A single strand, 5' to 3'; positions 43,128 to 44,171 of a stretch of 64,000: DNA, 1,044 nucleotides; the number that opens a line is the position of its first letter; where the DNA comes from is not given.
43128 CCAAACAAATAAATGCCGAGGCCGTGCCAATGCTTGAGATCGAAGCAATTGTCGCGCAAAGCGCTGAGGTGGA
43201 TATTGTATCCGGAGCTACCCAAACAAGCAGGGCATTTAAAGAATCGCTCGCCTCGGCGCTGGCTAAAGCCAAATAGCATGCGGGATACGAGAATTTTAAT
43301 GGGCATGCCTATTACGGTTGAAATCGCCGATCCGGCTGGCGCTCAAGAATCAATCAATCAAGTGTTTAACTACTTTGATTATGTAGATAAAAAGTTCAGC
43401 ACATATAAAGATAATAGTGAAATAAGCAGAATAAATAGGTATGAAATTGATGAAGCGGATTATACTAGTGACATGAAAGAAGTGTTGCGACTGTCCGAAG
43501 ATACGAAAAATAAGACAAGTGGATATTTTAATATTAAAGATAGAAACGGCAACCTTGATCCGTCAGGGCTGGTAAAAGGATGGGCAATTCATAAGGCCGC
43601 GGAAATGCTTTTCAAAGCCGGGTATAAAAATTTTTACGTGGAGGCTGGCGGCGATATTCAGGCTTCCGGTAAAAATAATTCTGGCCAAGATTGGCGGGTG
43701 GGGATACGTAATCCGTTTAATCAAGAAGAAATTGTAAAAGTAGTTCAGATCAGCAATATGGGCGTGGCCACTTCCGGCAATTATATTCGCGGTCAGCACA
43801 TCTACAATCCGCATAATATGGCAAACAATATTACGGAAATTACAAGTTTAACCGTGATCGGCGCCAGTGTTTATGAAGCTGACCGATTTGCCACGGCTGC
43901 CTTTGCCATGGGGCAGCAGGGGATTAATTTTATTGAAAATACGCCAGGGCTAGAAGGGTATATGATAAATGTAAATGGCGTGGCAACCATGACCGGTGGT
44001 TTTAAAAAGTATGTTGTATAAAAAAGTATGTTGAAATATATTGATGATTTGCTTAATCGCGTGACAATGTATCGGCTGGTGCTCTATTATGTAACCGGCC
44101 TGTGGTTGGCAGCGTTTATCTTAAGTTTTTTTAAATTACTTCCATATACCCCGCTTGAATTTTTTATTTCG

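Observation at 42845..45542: Compact three-gene flavin module: FMN-binding protein (flavinylation motif SGAT), ApbE flavin transferase, and a membrane domain fused to an FNR-type reductase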

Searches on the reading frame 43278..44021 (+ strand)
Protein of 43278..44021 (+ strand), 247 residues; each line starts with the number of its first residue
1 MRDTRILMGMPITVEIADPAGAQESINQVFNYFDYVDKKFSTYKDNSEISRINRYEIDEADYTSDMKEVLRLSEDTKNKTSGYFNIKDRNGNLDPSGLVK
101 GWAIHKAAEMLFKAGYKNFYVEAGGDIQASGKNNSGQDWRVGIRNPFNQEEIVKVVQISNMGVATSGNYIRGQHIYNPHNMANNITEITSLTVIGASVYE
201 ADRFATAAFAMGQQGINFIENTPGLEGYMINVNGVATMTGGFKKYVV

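Call 3: search_protein_families(library=pfam, proteins=[window:43278-44021:+], max_evalue=0.01)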
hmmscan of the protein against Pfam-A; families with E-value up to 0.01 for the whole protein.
window:43278-44021:+ (247 aa): 1 family
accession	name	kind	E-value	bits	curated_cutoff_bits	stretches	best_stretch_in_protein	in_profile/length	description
PF02424.20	ApbE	-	3.9e-44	151.6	25.6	2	91-228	124-265/266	ApbE family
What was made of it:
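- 43278..44021 (+): Short ApbE FAD:protein FMN transferase, 247 aa, with no signal peptide or lipobox. Pfam PF02424, E 3.9e-44 (call 3).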

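Call 4: search_protein_families(library=ncbifam, proteins=[window:43278-44021:+], max_evalue=0.01)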
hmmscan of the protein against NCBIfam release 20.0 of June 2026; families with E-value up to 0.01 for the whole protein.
window:43278-44021:+ (247 aa): 1 family
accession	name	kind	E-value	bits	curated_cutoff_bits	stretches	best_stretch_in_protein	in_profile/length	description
NF007774.0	PRK10461.1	equivalog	4.4e-21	75.1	498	2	94-243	182-343/351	FAD:protein FMN transferase ApbE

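Call 18: search_solved_structures(query=window:43278-44021:+, max_evalue=0.001, show_alignments=2)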
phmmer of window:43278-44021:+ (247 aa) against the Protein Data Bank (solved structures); distinct sequences matched with E-value up to 0.001: 13.
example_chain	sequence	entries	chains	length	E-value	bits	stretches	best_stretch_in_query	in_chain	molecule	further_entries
6nxi_A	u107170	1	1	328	6.8e-18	68.3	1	93-215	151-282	FAD:protein FMN transferase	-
6nxj_A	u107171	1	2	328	1.2e-16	64.2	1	93-215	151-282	FAD:protein FMN transferase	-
4xgw_A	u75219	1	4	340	3.4e-15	59.4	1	93-237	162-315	FAD:protein FMN transferase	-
5mgy_H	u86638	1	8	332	4.8e-15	59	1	93-239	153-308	FAD:protein FMN transferase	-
2o18_A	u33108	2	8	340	1.2e-14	57.7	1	93-237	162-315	Thiamine biosynthesis lipoprotein apbE | FAD:protein FMN transferase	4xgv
3pnd_A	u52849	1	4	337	1.5e-14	57.3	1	93-236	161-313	Thiamine biosynthesis lipoprotein ApbE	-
4xgx_A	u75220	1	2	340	8.7e-14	54.9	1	93-237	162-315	FAD:protein FMN transferase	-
7esa_A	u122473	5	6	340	1e-11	48.1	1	88-243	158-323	FAD:protein FMN transferase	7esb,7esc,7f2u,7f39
1vrm_A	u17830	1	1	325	1.9e-10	43.9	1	54-229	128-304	hypothetical protein TM1553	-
4xdt_A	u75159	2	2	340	5.9e-07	32.5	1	92-230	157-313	FAD:protein FMN transferase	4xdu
4ifu_A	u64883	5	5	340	3.2e-06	30.1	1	92-230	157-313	FAD:protein FMN transferase | Thiamine biosynthesis lipoprotein ApbE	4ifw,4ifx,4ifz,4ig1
7mgt_A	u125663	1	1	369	4e-06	29.8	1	92-230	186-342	FAD:protein FMN transferase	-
4xdr_A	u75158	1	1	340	4.1e-05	26.5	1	92-230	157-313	FAD:protein FMN transferase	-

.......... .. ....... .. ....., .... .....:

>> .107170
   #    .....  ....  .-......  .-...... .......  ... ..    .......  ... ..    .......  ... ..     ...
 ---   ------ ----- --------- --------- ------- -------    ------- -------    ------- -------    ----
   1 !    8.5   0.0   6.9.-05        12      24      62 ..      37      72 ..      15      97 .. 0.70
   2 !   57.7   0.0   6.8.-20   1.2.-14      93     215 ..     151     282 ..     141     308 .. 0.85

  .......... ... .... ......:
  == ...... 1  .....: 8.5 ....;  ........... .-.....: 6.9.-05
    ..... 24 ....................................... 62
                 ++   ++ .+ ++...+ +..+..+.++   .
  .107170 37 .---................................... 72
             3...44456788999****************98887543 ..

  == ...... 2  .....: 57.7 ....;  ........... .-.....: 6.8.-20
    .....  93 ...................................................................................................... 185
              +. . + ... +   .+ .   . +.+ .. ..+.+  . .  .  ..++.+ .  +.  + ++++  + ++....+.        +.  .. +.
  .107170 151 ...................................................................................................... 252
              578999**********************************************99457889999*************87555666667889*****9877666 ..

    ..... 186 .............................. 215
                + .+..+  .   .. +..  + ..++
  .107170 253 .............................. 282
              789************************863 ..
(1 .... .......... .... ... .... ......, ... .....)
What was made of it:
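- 43278..44021 (+): The alignment to V. cholerae ApbE 6nxi keeps KGW, GGD, ATSGNY, the His of 'QHIYNP' and ADxxAT (call 18).
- On ApbE FAD:protein FMN transferase: The alignment to V. cholerae ApbE 6nxi conserves the His that is replaced in the variant entry 6nxj, together with ATSG.Y and AD..AT (call 18).
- ApbE catalytic motifs are conserved (call 18).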

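Call 42: find_homologous_proteins(query=window:43278-44021:+, max_evalue=0.00001)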
Query window:43278-44021:+ (247 aa): 7962 proteins with E <= 0.00001 among 8000 candidates; the best 120 are listed.
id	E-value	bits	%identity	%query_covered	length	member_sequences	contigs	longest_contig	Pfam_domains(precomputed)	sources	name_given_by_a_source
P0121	1.3e-142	491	92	97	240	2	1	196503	PF02424.21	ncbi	-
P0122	2.1e-112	392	69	100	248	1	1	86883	PF02424.21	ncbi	-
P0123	4.2e-108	378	69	100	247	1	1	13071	PF02424.21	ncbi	-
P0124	2.1e-107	376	65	100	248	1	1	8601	PF02424.21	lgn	-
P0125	1.0e-105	370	70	97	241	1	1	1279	PF02424.21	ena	-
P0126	1.2e-105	370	69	97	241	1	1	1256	PF02424.21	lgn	-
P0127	1.7e-105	370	68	97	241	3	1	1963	PF02424.21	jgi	-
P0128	2.4e-105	369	68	97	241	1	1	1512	PF02424.21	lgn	-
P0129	1.2e-104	367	68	98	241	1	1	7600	PF02424.21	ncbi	-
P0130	3.5e-104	365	66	100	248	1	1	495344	PF02424.21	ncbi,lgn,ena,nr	ncbi:MAG: ApbE family lipoprotein [Parcubacteria group bacterium Gr01-1014_13]|nr:MAG: ApbE family l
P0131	3.8e-104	365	68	97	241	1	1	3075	PF02424.21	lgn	-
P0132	5.4e-104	365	69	97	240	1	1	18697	PF02424.21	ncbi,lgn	-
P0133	1.4e-103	364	67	97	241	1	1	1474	PF02424.21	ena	-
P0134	2.5e-103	363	64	100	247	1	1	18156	PF02424.21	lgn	-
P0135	3.2e-103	362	66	99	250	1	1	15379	PF02424.21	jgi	jgi:FAD:protein FMN transferase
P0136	4.6e-103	362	66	100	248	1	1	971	PF02424.21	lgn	-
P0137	7.2e-103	361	65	100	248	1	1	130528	PF02424.21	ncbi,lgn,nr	ncbi:MAG TPA: FAD:protein FMN transferase [Candidatus Udaeobacter sp.]|nr:FAD:protein FMN transferas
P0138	7.7e-103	361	68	96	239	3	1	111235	PF02424.21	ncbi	-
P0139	8.5e-103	361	65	97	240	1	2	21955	PF02424.21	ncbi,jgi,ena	-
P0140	4.1e-102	359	65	100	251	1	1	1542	PF02424.21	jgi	jgi:thiamine biosynthesis lipoprotein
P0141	8.7e-102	358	65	99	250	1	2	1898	PF02424.21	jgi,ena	-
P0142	1.1e-101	357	66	100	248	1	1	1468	PF02424.21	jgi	jgi:thiamine biosynthesis lipoprotein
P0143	2.0e-101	357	66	97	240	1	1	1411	PF02424.21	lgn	-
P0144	3.0e-101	356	64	100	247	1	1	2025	PF02424.21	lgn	-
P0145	3.5e-101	356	65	99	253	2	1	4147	PF02424.21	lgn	-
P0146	5.6e-101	355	65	100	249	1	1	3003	PF02424.21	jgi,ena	jgi:thiamine biosynthesis lipoprotein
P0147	2.1e-100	353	64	100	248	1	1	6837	PF02424.21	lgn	-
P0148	2.5e-100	353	63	100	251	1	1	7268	PF02424.21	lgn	-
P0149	2.6e-100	353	64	100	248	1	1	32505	PF02424.21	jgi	jgi:FAD:protein FMN transferase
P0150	2.8e-100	353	67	99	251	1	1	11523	PF02424.21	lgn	-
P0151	3.0e-100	353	63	100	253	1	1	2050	PF02424.21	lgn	-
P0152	3.0e-100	353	65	99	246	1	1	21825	PF02424.21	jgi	jgi:FAD:protein FMN transferase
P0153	5.0e-100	352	66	100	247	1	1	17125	PF02424.21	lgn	-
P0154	6.6e-100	352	63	100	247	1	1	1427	PF02424.21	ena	-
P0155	7.8e-100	351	62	100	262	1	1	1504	PF02424.21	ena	-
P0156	1.1e-99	351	64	100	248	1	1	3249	PF02424.21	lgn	-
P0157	1.1e-99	351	62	100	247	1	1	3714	PF02424.21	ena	-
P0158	1.2e-99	351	65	98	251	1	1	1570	PF02424.21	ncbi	-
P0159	2.4e-99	350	67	100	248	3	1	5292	PF02424.21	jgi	jgi:thiamine biosynthesis lipoprotein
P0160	2.4e-99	350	64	97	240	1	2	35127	PF02424.21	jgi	jgi:thiamine biosynthesis lipoprotein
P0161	2.7e-99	349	63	100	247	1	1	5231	PF02424.21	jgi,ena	jgi:thiamine biosynthesis lipoprotein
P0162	2.8e-99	349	65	100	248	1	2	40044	PF02424.21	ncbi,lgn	-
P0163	3.0e-99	349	64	99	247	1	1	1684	PF02424.21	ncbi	-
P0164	3.0e-99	349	65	97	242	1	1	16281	PF02424.21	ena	-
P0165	4.2e-99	349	64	97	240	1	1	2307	PF02424.21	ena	-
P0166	5.0e-99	349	61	100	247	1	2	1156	PF02424.21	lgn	-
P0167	5.6e-99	348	64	97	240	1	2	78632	PF02424.21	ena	-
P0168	5.8e-99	348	64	97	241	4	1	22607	PF02424.21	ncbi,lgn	-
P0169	5.8e-99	348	63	99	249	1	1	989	PF02424.21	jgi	jgi:thiamine biosynthesis lipoprotein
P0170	7.2e-99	348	63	100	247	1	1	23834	PF02424.21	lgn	-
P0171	8.7e-99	348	64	100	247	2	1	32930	PF02424.21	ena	-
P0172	9.8e-99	348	67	97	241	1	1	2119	PF02424.21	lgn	-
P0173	1.1e-98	348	63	100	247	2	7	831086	PF02424.21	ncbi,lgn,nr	ncbi:MAG: FAD:protein FMN transferase [Candidatus Magasanikbacteria bacterium]|nr:FAD:protein FMN tr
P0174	1.2e-98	347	64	99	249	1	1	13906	PF02424.21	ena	-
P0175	1.3e-98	347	62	100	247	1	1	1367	PF02424.21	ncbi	-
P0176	1.3e-98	347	64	100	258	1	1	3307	PF02424.21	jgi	jgi:FAD:protein FMN transferase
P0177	1.4e-98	347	62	99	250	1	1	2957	PF02424.21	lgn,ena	-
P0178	1.4e-98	347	65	97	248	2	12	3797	PF02424.21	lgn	-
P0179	1.8e-98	347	60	100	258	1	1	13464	PF02424.21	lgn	-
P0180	1.9e-98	347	66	97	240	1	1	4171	PF02424.21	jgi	jgi:thiamine biosynthesis lipoprotein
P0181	1.9e-98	347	64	97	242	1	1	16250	PF02424.21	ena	-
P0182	2.1e-98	347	64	100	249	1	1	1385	PF02424.21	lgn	-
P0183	2.3e-98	346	62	100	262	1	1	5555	PF02424.21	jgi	jgi:thiamine biosynthesis lipoprotein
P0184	2.9e-98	346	63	100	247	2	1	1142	PF02424.21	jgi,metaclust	metaclust:\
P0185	3.2e-98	346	62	100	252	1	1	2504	PF02424.21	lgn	-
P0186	3.2e-98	346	64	97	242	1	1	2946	PF02424.21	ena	-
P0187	3.7e-98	346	62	100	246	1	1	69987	PF02424.21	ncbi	-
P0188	4.1e-98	346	63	99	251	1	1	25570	PF02424.21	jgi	jgi:thiamine biosynthesis lipoprotein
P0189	4.6e-98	345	61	100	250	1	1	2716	PF02424.21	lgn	-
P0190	9.7e-98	344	63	100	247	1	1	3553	PF02424.21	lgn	-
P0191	9.8e-98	344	66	96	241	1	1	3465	PF02424.21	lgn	-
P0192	1.1e-97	344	61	99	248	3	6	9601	PF02424.21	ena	-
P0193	1.4e-97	344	60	100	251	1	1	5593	PF02424.21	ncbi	-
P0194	1.4e-97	344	65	98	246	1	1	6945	PF02424.21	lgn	-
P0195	1.5e-97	344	65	99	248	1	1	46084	PF02424.21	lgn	-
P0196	1.6e-97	344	64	100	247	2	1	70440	PF02424.21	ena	-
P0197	2.1e-97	343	61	100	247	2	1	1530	PF02424.21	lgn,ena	-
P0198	2.1e-97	343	63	97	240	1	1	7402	PF02424.21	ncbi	-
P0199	3.7e-97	342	62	100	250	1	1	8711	PF02424.21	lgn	-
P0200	3.8e-97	342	64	100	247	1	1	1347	PF02424.21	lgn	-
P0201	4.5e-97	342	61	100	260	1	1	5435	PF02424.21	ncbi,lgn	-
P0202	4.9e-97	342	61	100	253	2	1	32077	PF02424.21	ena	-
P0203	4.9e-97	342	63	97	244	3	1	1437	PF02424.21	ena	-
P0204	5.0e-97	342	64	100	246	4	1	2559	PF02424.21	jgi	jgi:thiamine biosynthesis lipoprotein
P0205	5.5e-97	342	62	100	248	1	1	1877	PF02424.21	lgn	-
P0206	7.8e-97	341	62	100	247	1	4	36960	PF02424.21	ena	-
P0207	8.2e-97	341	63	100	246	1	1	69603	PF02424.21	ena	-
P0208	1.1e-96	341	62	99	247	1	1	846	PF02424.21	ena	-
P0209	1.1e-96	341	62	99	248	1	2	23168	PF02424.21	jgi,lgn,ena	jgi:thiamine biosynthesis lipoprotein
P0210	1.1e-96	341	62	99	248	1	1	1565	PF02424.21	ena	-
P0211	1.3e-96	341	62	100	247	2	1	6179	PF02424.21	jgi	-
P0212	1.4e-96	341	61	99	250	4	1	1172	PF02424.21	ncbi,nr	ncbi:MAG: FAD:protein FMN transferase [Ignavibacteriae bacterium]|nr:FAD:protein FMN transferase [Ig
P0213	1.4e-96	341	61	99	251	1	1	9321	PF02424.21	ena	-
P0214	1.8e-96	340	61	100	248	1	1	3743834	PF02424.21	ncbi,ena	-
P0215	2.1e-96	340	60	100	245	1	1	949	PF02424.21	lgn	-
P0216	2.3e-96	340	64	99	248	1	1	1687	PF02424.21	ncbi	-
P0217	2.4e-96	340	63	100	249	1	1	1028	PF02424.21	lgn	-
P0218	2.5e-96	340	61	100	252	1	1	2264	PF02424.21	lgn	-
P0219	2.6e-96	340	61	99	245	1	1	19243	PF02424.21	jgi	jgi:FAD:protein FMN transferase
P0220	2.7e-96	340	62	100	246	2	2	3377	PF02424.21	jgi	jgi:FAD:protein FMN transferase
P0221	2.7e-96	340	64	96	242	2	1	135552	PF02424.21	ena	-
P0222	2.7e-96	340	59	100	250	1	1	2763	PF02424.21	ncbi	-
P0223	2.7e-96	340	65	97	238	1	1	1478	PF02424.21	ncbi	-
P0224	2.7e-96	340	61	100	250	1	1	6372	PF02424.21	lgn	-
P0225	2.8e-96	340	65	97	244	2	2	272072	PF02424.21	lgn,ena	-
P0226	3.0e-96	340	64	97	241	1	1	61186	PF02424.21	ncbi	-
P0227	3.5e-96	339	62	100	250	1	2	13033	PF02424.21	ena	-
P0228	3.7e-96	339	60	100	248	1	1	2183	PF02424.21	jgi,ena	-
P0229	3.8e-96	339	64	99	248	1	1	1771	PF02424.21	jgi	jgi:FAD:protein FMN transferase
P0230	4.0e-96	339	60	100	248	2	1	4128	PF02424.21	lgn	-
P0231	4.1e-96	339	60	99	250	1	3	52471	PF02424.21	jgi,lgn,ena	jgi:thiamine biosynthesis lipoprotein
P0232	4.2e-96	339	61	100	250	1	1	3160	PF02424.21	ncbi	-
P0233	4.6e-96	339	61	100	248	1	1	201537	PF02424.21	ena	-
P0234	4.6e-96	339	63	97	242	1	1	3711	PF02424.21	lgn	-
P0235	4.9e-96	339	61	99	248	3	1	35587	PF02424.21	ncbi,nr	ncbi:MAG: FAD:protein FMN transferase [Patescibacteria group bacterium]|nr:FAD:protein FMN transfera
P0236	5.2e-96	339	62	100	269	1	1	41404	PF02424.21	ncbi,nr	ncbi:MAG: FAD:protein FMN transferase [Patescibacteria group bacterium]|nr:FAD:protein FMN transfera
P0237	5.3e-96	339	66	96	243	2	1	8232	PF02424.21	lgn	-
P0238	5.5e-96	339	64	96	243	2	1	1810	PF02424.21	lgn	-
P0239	5.6e-96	339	62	100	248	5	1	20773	PF02424.21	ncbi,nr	ncbi:MAG: FAD:protein FMN transferase [Chloroflexi bacterium]|nr:FAD:protein FMN transferase [Chloro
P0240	5.8e-96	339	63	97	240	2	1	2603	PF02424.21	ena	-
